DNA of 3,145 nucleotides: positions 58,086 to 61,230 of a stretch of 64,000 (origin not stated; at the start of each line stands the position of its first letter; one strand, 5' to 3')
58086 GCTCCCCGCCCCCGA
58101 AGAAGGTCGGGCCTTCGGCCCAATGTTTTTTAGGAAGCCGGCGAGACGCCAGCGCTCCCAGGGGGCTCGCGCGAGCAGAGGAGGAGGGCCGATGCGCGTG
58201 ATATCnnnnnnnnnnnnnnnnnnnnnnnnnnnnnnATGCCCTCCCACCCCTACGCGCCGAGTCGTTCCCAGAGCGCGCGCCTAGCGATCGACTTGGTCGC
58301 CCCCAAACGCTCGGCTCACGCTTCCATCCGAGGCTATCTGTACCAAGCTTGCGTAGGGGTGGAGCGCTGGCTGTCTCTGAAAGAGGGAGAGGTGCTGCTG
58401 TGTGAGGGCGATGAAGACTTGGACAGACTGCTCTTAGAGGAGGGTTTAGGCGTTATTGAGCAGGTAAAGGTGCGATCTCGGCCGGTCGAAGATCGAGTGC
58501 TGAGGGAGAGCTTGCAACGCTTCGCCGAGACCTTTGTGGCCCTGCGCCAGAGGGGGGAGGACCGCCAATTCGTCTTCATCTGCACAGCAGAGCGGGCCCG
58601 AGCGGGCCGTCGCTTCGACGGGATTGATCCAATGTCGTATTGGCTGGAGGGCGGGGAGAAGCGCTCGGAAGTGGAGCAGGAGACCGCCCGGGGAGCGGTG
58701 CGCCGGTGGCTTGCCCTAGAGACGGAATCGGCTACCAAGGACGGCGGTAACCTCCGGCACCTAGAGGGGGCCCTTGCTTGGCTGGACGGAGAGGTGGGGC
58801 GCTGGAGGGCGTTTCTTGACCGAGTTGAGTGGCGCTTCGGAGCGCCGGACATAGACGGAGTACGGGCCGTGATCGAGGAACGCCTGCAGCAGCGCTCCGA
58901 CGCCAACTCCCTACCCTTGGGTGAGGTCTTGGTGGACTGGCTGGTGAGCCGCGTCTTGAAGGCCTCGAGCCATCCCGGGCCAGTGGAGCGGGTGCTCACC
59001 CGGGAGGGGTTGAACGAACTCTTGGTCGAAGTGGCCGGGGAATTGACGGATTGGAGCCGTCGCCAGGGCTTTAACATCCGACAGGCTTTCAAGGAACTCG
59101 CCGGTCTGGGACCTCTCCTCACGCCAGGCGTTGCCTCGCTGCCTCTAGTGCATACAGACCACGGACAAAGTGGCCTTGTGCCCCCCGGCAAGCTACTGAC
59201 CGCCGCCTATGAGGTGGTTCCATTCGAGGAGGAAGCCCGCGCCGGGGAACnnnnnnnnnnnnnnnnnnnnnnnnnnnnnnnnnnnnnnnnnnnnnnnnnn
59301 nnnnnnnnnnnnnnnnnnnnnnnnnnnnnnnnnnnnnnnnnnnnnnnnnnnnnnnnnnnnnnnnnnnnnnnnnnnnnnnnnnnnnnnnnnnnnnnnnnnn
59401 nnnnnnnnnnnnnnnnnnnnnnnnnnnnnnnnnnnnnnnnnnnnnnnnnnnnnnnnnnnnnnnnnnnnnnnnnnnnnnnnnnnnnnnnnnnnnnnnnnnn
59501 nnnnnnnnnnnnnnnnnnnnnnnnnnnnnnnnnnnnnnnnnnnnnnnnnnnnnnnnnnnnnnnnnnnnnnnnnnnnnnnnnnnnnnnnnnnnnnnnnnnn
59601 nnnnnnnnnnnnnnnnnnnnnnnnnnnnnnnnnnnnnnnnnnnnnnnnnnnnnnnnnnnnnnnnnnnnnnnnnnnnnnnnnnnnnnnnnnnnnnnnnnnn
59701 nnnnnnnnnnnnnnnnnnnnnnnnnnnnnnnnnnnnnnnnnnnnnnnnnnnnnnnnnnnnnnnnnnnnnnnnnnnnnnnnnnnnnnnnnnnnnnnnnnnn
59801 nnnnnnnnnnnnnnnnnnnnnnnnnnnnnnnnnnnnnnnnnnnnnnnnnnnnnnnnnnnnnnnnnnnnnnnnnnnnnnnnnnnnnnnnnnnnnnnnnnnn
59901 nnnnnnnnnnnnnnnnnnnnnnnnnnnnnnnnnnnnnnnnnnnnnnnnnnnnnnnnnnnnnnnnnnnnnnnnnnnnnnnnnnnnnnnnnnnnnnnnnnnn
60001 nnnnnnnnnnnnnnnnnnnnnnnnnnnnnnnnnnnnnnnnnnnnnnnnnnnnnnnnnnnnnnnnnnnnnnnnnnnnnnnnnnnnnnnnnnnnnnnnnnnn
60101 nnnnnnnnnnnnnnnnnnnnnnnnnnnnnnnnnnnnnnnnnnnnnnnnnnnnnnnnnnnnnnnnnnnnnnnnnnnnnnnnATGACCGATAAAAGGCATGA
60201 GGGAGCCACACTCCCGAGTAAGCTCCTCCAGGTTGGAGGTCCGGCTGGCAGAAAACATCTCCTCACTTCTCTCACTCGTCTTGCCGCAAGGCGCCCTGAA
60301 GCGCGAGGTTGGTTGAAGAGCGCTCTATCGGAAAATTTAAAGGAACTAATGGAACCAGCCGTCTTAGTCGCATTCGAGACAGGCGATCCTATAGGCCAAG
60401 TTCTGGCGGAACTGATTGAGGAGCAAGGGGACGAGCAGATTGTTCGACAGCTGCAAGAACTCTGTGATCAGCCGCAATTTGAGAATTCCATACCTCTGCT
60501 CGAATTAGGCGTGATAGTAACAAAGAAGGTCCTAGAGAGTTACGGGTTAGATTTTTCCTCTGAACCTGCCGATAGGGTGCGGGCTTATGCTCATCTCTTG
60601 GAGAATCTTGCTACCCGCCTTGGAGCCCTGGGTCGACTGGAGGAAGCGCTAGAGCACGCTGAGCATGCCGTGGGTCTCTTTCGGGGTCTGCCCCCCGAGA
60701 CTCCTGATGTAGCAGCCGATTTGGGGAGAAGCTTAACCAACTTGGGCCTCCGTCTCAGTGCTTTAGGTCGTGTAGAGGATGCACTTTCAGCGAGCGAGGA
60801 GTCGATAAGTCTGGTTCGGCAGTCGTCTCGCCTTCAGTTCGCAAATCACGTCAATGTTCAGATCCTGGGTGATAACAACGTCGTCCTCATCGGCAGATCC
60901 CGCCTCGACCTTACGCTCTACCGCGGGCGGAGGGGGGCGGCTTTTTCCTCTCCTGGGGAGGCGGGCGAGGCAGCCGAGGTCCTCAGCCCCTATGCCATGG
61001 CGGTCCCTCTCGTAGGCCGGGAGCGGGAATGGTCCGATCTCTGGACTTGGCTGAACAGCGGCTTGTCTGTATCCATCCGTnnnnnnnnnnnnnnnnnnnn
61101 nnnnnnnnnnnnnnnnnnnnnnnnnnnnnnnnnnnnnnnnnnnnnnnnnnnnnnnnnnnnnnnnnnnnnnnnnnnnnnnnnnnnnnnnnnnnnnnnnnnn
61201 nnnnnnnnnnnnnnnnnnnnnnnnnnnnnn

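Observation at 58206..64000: Low-GC operon of two tandem STAND NTPases (effector-like N-domain plus 13-TPR sensor) with a coupled third gene: candidate NLR-like/Avs-like defence or signalling system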

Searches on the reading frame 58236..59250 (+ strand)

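Call 20: search_protein_families(library=pfam, proteins=[window:58236-59250:+], max_evalue=1)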
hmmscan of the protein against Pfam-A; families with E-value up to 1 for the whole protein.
window:58236-59250:+ (338 aa): 1 family
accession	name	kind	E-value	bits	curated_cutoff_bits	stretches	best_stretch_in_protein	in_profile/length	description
PF14130.12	Cap4_nuclease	-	0.082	13.5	26.2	1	31-119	7-104/200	Cap4, dsDNA endonuclease domain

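Call 64: search_solved_structures(query=A5, max_evalue=10, show_alignments=3)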
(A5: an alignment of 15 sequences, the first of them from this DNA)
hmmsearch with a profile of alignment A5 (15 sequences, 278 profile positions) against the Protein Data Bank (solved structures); distinct sequences matched with E-value up to 10: 6.
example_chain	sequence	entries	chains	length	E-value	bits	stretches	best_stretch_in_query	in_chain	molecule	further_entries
8ziq_A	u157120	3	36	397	0.01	18.4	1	13-56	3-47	DUF4297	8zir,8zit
8xav_G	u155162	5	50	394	0.098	15.1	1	12-96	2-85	DUF4297 | Restriction endonuclease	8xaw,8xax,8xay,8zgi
2og0_A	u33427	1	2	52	0.73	12.3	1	122-146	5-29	Excisionase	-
1lx8_A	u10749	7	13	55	0.82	12.1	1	122-146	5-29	Excisionase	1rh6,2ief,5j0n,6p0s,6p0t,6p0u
4nxw_A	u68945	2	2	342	1.5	11.3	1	206-261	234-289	Mitochondrial dynamic protein MID51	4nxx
4nxt_A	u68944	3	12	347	1.5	11.2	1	206-261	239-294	Mitochondrial dynamic protein MID51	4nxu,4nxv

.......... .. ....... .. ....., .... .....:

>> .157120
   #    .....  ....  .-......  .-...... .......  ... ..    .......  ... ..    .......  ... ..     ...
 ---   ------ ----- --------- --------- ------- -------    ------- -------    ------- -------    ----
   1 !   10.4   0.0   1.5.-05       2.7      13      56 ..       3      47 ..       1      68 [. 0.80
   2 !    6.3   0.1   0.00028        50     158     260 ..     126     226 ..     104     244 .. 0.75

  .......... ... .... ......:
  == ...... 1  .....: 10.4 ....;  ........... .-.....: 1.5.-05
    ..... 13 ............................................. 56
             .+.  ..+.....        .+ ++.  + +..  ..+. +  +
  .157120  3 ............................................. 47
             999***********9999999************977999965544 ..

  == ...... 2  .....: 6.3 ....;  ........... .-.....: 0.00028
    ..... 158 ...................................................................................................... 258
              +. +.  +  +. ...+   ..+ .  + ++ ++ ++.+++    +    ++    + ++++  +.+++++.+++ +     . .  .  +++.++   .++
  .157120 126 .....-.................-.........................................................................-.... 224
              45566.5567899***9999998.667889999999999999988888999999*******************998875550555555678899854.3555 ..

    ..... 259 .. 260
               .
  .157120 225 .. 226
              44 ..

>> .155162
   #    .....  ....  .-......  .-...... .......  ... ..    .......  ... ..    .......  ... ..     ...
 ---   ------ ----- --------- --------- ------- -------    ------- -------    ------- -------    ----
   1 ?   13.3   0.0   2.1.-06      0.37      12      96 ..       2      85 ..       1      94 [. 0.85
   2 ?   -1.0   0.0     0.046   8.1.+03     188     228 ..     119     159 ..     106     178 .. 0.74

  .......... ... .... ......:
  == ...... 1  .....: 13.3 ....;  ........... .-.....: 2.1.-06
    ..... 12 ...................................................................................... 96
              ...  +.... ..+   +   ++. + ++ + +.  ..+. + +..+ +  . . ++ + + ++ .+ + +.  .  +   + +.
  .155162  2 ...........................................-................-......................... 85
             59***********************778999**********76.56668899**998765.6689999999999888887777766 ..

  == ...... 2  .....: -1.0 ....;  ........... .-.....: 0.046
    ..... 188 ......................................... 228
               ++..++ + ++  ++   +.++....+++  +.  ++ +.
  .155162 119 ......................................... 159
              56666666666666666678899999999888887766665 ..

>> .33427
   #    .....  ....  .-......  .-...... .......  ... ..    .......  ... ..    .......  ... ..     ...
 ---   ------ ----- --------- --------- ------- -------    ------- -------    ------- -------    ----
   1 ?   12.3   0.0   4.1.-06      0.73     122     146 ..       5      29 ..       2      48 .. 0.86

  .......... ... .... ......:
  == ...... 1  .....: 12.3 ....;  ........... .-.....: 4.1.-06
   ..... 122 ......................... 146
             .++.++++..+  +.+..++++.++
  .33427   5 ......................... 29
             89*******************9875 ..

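Call 65: search_protein_families(library=pfam, alignment_id=A5, max_evalue=1)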
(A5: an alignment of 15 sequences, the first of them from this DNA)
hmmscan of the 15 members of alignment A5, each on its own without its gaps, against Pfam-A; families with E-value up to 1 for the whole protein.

A. member 1, seq(300 aa): 1 family
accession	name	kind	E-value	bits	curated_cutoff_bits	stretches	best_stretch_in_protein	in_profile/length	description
PF14130.12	Cap4_nuclease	-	0.064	13.9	26.2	1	31-119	7-104/200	Cap4, dsDNA endonuclease domain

B. families by the number of members that match (of 15 scanned): 13 families
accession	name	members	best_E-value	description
PF14130.12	Cap4_nuclease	7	0.0024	Cap4, dsDNA endonuclease domain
PF00204.31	DNA_gyraseB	1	0.0067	DNA gyrase B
PF19796.4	DUF6280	1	0.012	Family of unknown function (DUF6280)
PF22029.2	PhyR_sigma2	1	0.022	Sigma2 domain of PhyR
PF02668.22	TauD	1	0.026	Taurine catabolism dioxygenase TauD, TfdA family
PF00293.34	NUDIX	1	0.049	NUDIX domain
PF08400.16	phage_tail_N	1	0.064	Prophage tail fibre N-terminal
PF04632.18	FUSC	1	0.069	Fusaric acid resistance protein family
PF22220.1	QSOX_pErv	1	0.13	Quiescin sulphydryl oxidase pseudo-Erv domain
PF16859.10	TetR_C_11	1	0.18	Tetracyclin repressor-like, C-terminal domain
PF11641.13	Antigen_Bd37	1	0.32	Glycosylphosphatidylinositol-anchored merozoite surface protein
PF24794.1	Duc1_FFAT_like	1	0.36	Duc1 FFAT-like motif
PF09474.15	Type_III_YscX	1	0.44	Type III secretion system YscX (type_III_YscX)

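Call 66: search_protein_families(library=padloc, alignment_id=A5, max_evalue=0.01)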
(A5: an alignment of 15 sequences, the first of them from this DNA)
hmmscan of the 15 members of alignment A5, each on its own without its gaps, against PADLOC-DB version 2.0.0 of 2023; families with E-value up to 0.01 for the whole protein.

A. member 1, seq(300 aa): 2 families
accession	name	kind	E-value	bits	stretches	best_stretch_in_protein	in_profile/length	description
PDLC03848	LmuA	-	5.8e-08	31.5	1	24-259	5-221/373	-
PDLC02187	DUF4297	-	0.0066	13.4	1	24-63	3-43/404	-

B. families by the number of members that match (of 15 scanned): 3 families
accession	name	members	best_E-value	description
PDLC03848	LmuA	15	2.7e-15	-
PDLC02187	DUF4297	11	6.6e-06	-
PDLC00059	DruK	1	0.0068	PD-(D/E)XK nuclease superfamily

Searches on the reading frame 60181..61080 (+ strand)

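Call 20: search_protein_families(library=pfam, proteins=[window:60181-61080:+], max_evalue=1)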
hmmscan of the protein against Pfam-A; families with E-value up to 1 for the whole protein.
window:60181-61080:+ (300 aa): 7 families
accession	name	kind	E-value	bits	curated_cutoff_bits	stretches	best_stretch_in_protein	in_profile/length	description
PF13374.12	TPR_10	-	2.6e-09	37.2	27.5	2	138-164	3-29/42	Tetratricopeptide repeat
PF13424.12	TPR_12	-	7.9e-06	26.4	30.1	2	137-213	3-76/77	Tetratricopeptide repeat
PF07719.23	TPR_2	-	0.00041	20.7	27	1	139-164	3-28/34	Tetratricopeptide repeat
PF13181.12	TPR_8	-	0.049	14.3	25.7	0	141-166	5-30/34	Tetratricopeptide repeat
PF07721.20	TPR_4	-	0.056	14.5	27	1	137-161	1-25/26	Tetratricopeptide repeat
PF25252.1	DUF7854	-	0.3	11.6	32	0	191-207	3-19/81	Family of unknown function (DUF7854)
PF13432.12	TPR_16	-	0.57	11.1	32.7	0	143-201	3-50/65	Tetratricopeptide repeat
